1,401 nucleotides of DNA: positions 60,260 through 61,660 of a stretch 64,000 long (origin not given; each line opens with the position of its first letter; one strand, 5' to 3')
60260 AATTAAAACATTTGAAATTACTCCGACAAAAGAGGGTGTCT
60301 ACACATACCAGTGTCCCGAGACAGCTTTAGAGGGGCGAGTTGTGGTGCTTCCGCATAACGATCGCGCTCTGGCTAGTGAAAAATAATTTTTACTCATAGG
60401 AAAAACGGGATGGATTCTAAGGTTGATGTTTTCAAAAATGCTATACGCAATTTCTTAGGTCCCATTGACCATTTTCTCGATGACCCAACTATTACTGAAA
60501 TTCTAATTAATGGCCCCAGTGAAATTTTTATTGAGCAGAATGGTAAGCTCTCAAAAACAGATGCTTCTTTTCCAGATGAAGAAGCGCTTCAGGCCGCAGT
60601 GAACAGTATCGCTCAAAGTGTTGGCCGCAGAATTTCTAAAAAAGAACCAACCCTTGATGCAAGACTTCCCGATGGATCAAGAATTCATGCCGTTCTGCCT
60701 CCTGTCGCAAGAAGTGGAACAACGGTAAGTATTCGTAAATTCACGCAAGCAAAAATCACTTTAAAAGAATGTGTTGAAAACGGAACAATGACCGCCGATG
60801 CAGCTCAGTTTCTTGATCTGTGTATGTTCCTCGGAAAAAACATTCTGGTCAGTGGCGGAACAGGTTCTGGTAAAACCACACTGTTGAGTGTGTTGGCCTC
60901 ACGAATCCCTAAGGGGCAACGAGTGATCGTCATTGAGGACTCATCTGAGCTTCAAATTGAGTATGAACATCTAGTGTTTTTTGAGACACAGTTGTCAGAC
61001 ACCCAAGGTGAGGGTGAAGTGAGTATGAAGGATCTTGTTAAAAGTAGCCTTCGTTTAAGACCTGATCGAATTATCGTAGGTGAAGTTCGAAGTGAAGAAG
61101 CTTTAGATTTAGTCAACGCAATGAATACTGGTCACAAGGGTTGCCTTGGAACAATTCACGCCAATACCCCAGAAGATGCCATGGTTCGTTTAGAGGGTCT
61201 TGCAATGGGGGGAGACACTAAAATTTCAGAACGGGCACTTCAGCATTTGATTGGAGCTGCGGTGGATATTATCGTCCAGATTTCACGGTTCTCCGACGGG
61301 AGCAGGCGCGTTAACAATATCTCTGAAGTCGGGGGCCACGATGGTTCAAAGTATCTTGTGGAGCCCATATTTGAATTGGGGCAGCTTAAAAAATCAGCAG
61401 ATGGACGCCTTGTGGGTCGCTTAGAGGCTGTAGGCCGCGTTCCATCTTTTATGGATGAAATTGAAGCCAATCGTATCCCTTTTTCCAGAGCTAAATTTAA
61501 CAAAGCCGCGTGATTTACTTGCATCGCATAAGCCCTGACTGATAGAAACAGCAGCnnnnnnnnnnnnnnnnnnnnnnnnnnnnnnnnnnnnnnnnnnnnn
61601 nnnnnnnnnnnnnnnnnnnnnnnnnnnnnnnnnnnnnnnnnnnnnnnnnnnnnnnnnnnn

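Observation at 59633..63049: Orphan minimal CpaF/VirB11-type ATPase in an operon with a small cytosolic protein and a ligand-deficient cupredoxin-like exported protein, followed by a soluble histidine kinase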

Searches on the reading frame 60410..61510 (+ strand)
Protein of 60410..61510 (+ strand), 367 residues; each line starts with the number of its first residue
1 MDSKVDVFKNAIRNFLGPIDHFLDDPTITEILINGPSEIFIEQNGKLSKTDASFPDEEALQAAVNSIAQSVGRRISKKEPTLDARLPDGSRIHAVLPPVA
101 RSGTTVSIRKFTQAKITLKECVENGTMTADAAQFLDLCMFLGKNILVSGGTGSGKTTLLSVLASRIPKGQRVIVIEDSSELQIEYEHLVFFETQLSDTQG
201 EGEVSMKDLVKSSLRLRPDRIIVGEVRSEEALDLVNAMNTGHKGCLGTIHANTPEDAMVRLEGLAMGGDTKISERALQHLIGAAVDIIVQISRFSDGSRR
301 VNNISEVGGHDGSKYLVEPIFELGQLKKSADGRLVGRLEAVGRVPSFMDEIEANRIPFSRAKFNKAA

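Call 3: search_protein_families(library=pfam, proteins=[window:60410-61510:+], max_evalue=0.1)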
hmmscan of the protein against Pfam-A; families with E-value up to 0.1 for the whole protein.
window:60410-61510:+ (367 aa): 22 families
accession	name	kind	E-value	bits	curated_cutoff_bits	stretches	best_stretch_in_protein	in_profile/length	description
PF00437.27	T2SSE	-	2.4e-54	184.8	24.9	1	17-289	6-273/370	Type II/IV secretion system protein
PF00005.33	ABC_tran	-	0.00069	20.7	25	1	136-176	5-45/137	ABC transporter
PF02492.25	cobW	-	0.0011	19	20.7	1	145-186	3-45/180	CobW/HypB/UreG, nucleotide-binding domain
PF13191.12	AAA_16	-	0.0012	19.8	32.6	1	143-179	25-60/167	AAA ATPase domain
PF01935.23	DUF87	-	0.0012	19.4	23.2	1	133-175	14-58/220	Helicase HerA, central domain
PF06414.18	Zeta_toxin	-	0.0014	18.5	22.3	1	144-178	18-53/199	Zeta toxin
PF25199.1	nSTAND_NTPase5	-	0.0032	17.7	34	1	143-182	42-83/145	Novel STAND NTPase 5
PF00270.35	DEAD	-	0.0034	17.6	26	1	138-181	11-57/167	DEAD/DEAH box helicase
PF12775.13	AAA_7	-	0.0052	16.8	25.8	1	127-171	18-62/181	P-loop containing dynein motor region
PF20720.3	nSTAND3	-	0.0081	16.3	27.2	1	144-185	19-61/155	Novel STAND NTPase 3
PF13555.12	AAA_29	-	0.0087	16.2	27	1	142-159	23-39/61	P-loop containing region of AAA domain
PF13238.12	AAA_18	-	0.015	16.2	29.4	1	145-188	1-44/128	AAA domain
PF13521.12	AAA_28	-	0.017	15.8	27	1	145-168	2-23/164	AAA domain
PF01580.24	FtsK_SpoIIIE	-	0.022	14.7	24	1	116-162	20-59/221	FtsK/SpoIIIE family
PF10412.15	TrwB_AAD_bind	-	0.027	13.8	20.5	1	144-177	17-51/387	Type IV secretion-system coupling protein DNA-binding domain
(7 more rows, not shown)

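Call 4: search_protein_families(library=ncbifam, proteins=[window:60410-61510:+], max_evalue=0.1)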
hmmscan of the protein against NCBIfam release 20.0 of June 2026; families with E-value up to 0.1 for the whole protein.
window:60410-61510:+ (367 aa): 48 families (the best 25 are shown)
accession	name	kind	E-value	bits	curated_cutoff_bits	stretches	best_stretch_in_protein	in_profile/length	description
TIGR03819.1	heli_sec_ATPase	hypoth_equivalog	5.9e-92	308.5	373.15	1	16-305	52-339/340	TadA family conjugal transfer-associated ATPase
TIGR02782.1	TrbB_P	equivalog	4.1e-72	243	304.55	1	19-316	14-302/303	P-type conjugative transfer ATPase TrbB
TIGR02788.1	VirB11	equivalog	1.2e-71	241.3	249.95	2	129-303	131-305/308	P-type DNA transfer ATPase VirB11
NF010469.0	PRK13894.1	subfamily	7.8e-65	219.3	508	1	16-318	23-318/320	conjugal transfer ATPase TrbB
NF010475.0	PRK13900.1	equivalog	5.7e-61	206.4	389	2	131-304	149-322/333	type IV secretion system ATPase VirB11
NF010407.0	PRK13833.1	subfamily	8.4e-57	193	499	1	22-319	25-312/323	conjugal transfer protein TrbB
NF058587.1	archaellum_moto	equivalog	5.8e-50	170.5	550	1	16-263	147-395/527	archaellum flagellar ATPase motor FlaI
NF010425.0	PRK13851.1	equivalog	1.3e-43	149.2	461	2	128-296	148-317/344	type IV secretion system protein VirB11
NF053672.1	bindosome_BasE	exception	2.2e-30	105.9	1000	1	57-302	184-421/512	bindosome assembly system ATPase subunit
NF041000.1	ATPase_ComGA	equivalog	5.2e-20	71.5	300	1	143-266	129-247/267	competence type IV pilus ATPase ComGA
TIGR01420.1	pilT_fam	subfamily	1.2e-14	54.3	319.1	1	32-261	18-239/343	PilT/PilU family type 4a pilus ATPase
NF007755.0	PRK10436.1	equivalog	4.1e-14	52.1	617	1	101-266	179-337/465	type II secretion system protein GspE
TIGR02525.1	plasmid_TraJ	equivalog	8.3e-14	51.3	368.3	1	146-300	153-306/372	plasmid transfer ATPase TraJ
NF053534.1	T4PilAsmATPsTfpB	equivalog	3.5e-13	48.8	850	1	104-265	299-453/584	type IV pilus assembly ATPase TfpB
TIGR02533.1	type_II_gspE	equivalog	3.5e-12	45.7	630.25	1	144-263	245-358/486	type II secretion system ATPase GspE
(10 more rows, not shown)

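Call 7: find_encoding_contigs(protein=window:60410-61510:+, flank=10000, max_places=6)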
Protein window:60410-61510:+ (367 aa): no gene with exactly this product is on record in the collection.

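Call 8: find_homologous_proteins(query=window:60410-61510:+, max_evalue=1e-30)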
Query window:60410-61510:+ (367 aa): 7997 proteins with E <= 1e-30 among 8000 candidates; the best 120 are listed.
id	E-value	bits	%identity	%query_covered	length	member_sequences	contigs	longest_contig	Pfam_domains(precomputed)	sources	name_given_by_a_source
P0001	7.9e-235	796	100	100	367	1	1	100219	PF00437.27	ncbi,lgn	-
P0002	1.3e-208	710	87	100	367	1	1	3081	PF00437.27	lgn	-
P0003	1.0e-203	694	86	100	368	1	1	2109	PF00437.27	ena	-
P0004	5.3e-203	692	86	99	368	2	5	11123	PF00437.27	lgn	-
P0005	1.8e-202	690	86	100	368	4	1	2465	PF00437.27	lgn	-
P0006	2.2e-202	690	86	100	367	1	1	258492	PF00437.27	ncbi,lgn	ncbi:MAG: CpaF family protein [Bdellovibrionota bacterium]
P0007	2.9e-202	689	86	100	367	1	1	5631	PF00437.27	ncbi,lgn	-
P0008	4.7e-202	689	86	100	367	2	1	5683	PF00437.27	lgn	-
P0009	6.0e-202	688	86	100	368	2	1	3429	PF00437.27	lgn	-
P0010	9.2e-202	688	86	100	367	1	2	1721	PF00437.27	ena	-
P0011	2.4e-200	683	86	100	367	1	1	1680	PF00437.27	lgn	-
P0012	6.1e-200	682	85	100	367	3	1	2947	PF00437.27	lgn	-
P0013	2.3e-198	677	84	100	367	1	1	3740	PF00437.27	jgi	jgi:pilus assembly protein CpaF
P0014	3.7e-198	676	85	100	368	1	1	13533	PF00437.27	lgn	-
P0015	1.4e-195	667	82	100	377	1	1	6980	PF00437.27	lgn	-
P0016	7.8e-189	645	78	100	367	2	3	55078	PF00437.27,PF27713.1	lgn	-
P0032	6.3e-161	554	70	100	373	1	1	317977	PF00437.27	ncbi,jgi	jgi:pilus assembly protein CpaF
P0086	1.8e-157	542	69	97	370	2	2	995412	PF00437.27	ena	-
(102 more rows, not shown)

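Call 9: find_encoding_contigs(protein=P0001, flank=10000, max_places=3)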
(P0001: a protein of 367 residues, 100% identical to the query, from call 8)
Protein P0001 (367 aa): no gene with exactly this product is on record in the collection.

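Call 10: find_encoding_contigs(protein=P0006, flank=10000, max_places=3)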
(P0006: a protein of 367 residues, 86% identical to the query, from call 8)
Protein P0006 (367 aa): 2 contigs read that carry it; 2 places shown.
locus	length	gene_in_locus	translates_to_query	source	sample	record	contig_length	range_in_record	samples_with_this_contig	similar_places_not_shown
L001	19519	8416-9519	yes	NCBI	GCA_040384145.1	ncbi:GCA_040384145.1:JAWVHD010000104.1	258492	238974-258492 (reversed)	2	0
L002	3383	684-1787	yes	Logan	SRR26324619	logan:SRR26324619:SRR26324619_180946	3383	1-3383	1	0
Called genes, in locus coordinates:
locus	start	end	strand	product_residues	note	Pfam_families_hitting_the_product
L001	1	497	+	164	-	PF13505:OMP_b-brl (weak)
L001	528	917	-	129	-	-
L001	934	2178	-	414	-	-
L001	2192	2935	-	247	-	PF01381:HTH_3 (weak), PF14394:DUF4423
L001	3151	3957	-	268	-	PF03544:TonB_C (faint), PF13103:TonB_2 (weak)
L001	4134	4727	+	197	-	PF07238:PilZ (weak)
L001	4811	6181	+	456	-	PF13638:PIN_4, PF02562:PhoH, PF13604:AAA_30 (faint)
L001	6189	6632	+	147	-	-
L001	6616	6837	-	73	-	-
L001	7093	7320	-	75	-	-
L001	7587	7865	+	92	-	-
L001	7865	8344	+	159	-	PF13473:Cupredoxin_1 (weak)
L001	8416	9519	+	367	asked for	PF00437:T2SSE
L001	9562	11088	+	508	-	PF02518:HATPase_c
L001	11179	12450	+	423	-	PF03952:Enolase_N, PF00113:Enolase_C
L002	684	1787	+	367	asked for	PF00437:T2SSE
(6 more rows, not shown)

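Call 11: find_encoding_contigs(protein=P0032, flank=8000, max_places=2)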
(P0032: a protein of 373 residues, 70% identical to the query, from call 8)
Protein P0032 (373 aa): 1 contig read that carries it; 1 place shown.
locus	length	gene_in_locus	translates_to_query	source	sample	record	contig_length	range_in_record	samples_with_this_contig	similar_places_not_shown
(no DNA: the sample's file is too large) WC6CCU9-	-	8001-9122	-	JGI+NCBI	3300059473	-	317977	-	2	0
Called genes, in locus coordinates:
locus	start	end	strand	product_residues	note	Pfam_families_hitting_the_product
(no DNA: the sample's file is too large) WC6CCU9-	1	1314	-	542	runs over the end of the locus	PF13174:TPR_6 (faint), PF13428:TPR_14 (faint), PF00515:TPR_1 (weak), PF13414:TPR_11 (weak), PF13424:TPR_12 (weak), PF13432:TPR_16, PF13414:TPR_11 (weak), PF14559:TPR_19 (weak), +6 more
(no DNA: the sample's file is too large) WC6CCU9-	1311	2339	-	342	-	PF10023:Aminopep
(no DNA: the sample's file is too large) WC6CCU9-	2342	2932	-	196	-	-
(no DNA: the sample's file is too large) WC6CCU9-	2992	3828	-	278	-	-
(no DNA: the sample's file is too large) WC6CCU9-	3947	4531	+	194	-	PF07238:PilZ (weak)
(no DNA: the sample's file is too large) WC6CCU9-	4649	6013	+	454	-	PF13638:PIN_4, PF02562:PhoH, PF13604:AAA_30 (faint)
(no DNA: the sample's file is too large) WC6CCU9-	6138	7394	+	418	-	PF04389:Peptidase_M28, PF01546:Peptidase_M20 (weak)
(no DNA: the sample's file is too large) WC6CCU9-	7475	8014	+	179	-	PF13473:Cupredoxin_1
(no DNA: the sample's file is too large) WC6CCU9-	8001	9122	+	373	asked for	PF00437:T2SSE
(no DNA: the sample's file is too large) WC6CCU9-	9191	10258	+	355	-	-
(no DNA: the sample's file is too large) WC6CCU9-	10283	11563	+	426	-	PF03952:Enolase_N, PF00113:Enolase_C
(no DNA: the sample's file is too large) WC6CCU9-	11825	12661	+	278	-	-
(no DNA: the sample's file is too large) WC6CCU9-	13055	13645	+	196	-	-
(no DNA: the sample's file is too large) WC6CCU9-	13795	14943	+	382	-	-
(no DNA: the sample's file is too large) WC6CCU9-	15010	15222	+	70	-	-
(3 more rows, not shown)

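Call 12: find_encoding_contigs(protein=P0086, flank=8000, max_places=2)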
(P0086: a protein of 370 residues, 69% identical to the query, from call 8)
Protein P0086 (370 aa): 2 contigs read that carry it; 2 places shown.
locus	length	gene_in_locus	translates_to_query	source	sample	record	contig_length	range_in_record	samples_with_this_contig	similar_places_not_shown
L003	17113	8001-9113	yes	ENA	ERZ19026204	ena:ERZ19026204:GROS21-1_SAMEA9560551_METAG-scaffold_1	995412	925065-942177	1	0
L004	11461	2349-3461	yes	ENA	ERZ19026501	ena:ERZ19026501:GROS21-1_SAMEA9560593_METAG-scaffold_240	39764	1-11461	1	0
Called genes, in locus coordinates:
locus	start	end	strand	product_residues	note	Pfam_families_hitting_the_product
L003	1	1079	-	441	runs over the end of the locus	PF00364:Biotin_lipoyl, PF02817:E3_binding, PF00198:2-oxoacid_dh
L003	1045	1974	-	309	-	PF16881:LIAS_N, PF04055:Radical_SAM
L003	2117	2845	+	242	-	PF17746:SfsA_N, PF03749:SfsA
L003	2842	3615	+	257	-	PF00881:Nitroreductase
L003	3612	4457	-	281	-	PF22692:LlgE_F_G_D1 (weak)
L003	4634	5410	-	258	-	PF13098:Thioredoxin_2 (faint), PF13462:Thioredoxin_4, PF01323:DSBA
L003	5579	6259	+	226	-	-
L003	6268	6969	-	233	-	PF01464:SLT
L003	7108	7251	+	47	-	-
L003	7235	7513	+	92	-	-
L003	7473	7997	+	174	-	PF13473:Cupredoxin_1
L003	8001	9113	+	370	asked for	PF00437:T2SSE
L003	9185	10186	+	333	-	-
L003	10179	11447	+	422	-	PF03952:Enolase_N, PF00113:Enolase_C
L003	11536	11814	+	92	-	PF04977:DivIC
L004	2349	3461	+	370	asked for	PF00437:T2SSE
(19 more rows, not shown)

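Call 13: find_encoding_contigs(protein=P0016, flank=8000, max_places=2)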
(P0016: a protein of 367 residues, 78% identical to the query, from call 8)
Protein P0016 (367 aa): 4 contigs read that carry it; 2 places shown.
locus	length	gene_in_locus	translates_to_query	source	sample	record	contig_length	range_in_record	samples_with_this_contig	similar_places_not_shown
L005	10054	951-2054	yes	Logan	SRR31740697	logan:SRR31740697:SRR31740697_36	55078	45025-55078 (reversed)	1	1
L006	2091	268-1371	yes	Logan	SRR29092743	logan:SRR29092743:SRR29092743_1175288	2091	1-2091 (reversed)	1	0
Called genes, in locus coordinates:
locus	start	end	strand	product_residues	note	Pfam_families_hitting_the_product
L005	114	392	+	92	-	-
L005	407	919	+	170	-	PF13473:Cupredoxin_1 (weak)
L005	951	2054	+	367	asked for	PF00437:T2SSE, PF27713:UCP018868 (weak)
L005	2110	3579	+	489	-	PF13589:HATPase_c_3 (faint), PF00512:HisKA (faint), PF02518:HATPase_c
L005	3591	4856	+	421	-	PF03952:Enolase_N, PF00113:Enolase_C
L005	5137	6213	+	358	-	-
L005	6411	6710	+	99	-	PF04977:DivIC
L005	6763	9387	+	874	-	PF02739:5_3_exonuc_N, PF01367:5_3_exonuc, PF00476:DNA_pol_A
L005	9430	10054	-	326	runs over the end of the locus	PF01380:SIS, PF00571:CBS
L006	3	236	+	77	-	?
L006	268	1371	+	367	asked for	PF00437:T2SSE, PF27713:UCP018868 (weak)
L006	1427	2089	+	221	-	?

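Call 14: find_related_loci(query=window:60410-61510:+, collection=genome_contigs, flank=6000)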
Query window:60410-61510:+ (367 aa) in genome_contigs; peptide patterns used: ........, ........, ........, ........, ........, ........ (x = any residue, [..] = any of these).
300 stretches matched a pattern; 195 encode a relative of the query (tblastn E <= 1e-3); the best 80 are kept; 80 distinct loci.
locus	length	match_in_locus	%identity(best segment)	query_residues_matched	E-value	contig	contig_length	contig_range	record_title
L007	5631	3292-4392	86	1-367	0e+0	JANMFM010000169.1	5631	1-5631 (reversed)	MAG: Bdellovibrionales bacterium isolate OTE_70b_metabat_204 OTE_70b_k141_3339140, whole genome shotgun sequence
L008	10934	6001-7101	78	1-367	0e+0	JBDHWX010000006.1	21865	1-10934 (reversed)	MAG: Bdellovibrionales bacterium isolate AS-MESO-3CA.42 NODE_10248_length_21865_cov_3.023545, whole genome shotgun seque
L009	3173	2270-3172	89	3-303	0e+0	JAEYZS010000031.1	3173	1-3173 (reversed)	MAG: Proteobacteria bacterium isolate OH_CBrB_110 k127_3245470, whole genome shotgun sequence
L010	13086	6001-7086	69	7-367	2e-170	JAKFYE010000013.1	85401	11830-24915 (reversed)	MAG: Bdellovibrionales bacterium isolate ND5_Bin_38_2 ND5_0000219, whole genome shotgun sequence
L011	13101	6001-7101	69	2-367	2e-169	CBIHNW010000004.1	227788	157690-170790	MAG TPA_asm: uncultured Bdellovibrio sp. isolate SRR18156208_concoct_28 genome assembly, contig: ERZ27336868.64, whole g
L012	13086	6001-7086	69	7-367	9e-169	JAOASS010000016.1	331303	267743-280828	MAG: Pseudobdellovibrionaceae bacterium isolate AF21_PE0_C1_S7_39_13 C1_S7_5_length_331303_cov_8, whole genome shotgun s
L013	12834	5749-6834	69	7-367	1e-168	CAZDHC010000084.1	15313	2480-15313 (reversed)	MAG TPA_asm: uncultured Bdellovibrio sp. isolate SRP302895_co1_342 genome assembly, contig: NODE_7397_length_15313_cov_5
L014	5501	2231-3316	69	7-367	5e-171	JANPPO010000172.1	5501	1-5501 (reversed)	MAG: Bdellovibrionales bacterium isolate VAR_83_metabat_287 VAR_83_k141_341316, whole genome shotgun sequence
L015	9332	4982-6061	68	7-365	6e-168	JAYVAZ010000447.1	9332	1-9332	MAG: Pseudobdellovibrionaceae bacterium isolate GL27_UP_concoct_35_sub GL27_UP_concoct_35_sub_446, whole genome shotgun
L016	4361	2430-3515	68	7-367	2e-172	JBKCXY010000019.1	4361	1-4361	MAG: Pseudobdellovibrionaceae bacterium isolate samp_2073_concoct_387 samp_2073_114030, whole genome shotgun sequence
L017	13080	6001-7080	68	7-365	8e-168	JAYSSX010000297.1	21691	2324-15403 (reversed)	MAG: Pseudobdellovibrionaceae bacterium isolate GFS_1235 GFS_1235_296, whole genome shotgun sequence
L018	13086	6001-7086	69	7-367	1e-167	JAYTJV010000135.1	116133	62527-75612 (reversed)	MAG: Pseudobdellovibrionaceae bacterium isolate GFS_3043 GFS_3043_134, whole genome shotgun sequence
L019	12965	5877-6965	67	5-366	4e-167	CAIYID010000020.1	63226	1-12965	MAG: uncultured Bdellovibrionales bacterium isolate Kiruna_bin-06382 genome assembly, contig: bin-06382:20/94, whole gen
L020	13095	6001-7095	69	2-365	4e-167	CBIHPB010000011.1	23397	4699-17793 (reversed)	MAG TPA_asm: uncultured Bdellovibrio sp. isolate SRR18156191_binner12_Refined_11 genome assembly, contig: ERZ27336852.51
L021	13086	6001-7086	67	5-365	2e-167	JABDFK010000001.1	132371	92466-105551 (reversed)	MAG: Deltaproteobacteria bacterium isolate BWOrgHeat_Nextera40_MAG2 3300020975.a:Ga0206924_1002, whole genome shotgun se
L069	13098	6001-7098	65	1-365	6e-159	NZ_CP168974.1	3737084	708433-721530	Bdellovibrio bacteriovorus strain s4 chromosome, complete genome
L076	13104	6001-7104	64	1-367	2e-157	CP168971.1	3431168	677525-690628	Bdellovibrio bacteriovorus strain Bd16 chromosome, complete genome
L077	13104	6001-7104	63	1-367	2e-157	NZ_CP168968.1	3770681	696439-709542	Bdellovibrio bacteriovorus strain Bd5 chromosome, complete genome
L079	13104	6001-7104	64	1-367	4e-157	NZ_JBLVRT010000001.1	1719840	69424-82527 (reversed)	Bdellovibrio bacteriovorus strain YOA24 scaffold_0, whole genome shotgun sequence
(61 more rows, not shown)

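Call 33: search_solved_structures(query=window:60410-61510:+, max_evalue=1e-10, show_alignments=1)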
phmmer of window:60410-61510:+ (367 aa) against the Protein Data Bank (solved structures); distinct sequences matched with E-value up to 1e-10: 13.
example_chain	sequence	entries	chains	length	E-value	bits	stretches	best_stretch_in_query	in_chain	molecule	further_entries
8rkd_E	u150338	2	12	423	4.7e-83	282.6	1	16-350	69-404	Pilus assembly ATPase CpaF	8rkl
8rjf_A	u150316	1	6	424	4.7e-83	282.6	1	16-350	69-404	Pilus assembly ATPase CpaF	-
9e24_A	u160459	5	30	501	7.8e-83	281.9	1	16-350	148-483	CpaF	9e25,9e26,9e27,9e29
2oap_1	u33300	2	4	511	4.8e-38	134.6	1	16-309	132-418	Type II secretion system protein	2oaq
4ii7_A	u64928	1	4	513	2.3e-36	129.1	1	15-264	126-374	FlaI ATPase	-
2gza_A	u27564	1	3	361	1.4e-35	126.6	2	129-307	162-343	Type IV secretion system protein VirB11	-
4ihq_A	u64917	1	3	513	1.6e-35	126.4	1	15-264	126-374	FlaI ATPase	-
6bge_A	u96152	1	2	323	4.7e-34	121.5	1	21-290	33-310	VirB11-like protein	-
1g6o_A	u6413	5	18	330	5e-34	121.4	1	21-290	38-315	CAG-ALPHA | virB11 homolog | Cag-alfa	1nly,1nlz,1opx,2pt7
10my_A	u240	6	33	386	1.2e-11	47.8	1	144-264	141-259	PilT/PilU family type 4a pilus ATPase | Twitching motility protein PilT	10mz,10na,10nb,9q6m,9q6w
2eyu_A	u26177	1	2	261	1.6e-11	47.4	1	134-261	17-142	twitching motility protein PilT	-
2gsz_A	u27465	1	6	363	3.2e-11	46.5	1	134-261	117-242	twitching motility protein PilT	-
2ewv_A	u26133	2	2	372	3.3e-11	46.4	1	134-261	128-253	twitching motility protein PilT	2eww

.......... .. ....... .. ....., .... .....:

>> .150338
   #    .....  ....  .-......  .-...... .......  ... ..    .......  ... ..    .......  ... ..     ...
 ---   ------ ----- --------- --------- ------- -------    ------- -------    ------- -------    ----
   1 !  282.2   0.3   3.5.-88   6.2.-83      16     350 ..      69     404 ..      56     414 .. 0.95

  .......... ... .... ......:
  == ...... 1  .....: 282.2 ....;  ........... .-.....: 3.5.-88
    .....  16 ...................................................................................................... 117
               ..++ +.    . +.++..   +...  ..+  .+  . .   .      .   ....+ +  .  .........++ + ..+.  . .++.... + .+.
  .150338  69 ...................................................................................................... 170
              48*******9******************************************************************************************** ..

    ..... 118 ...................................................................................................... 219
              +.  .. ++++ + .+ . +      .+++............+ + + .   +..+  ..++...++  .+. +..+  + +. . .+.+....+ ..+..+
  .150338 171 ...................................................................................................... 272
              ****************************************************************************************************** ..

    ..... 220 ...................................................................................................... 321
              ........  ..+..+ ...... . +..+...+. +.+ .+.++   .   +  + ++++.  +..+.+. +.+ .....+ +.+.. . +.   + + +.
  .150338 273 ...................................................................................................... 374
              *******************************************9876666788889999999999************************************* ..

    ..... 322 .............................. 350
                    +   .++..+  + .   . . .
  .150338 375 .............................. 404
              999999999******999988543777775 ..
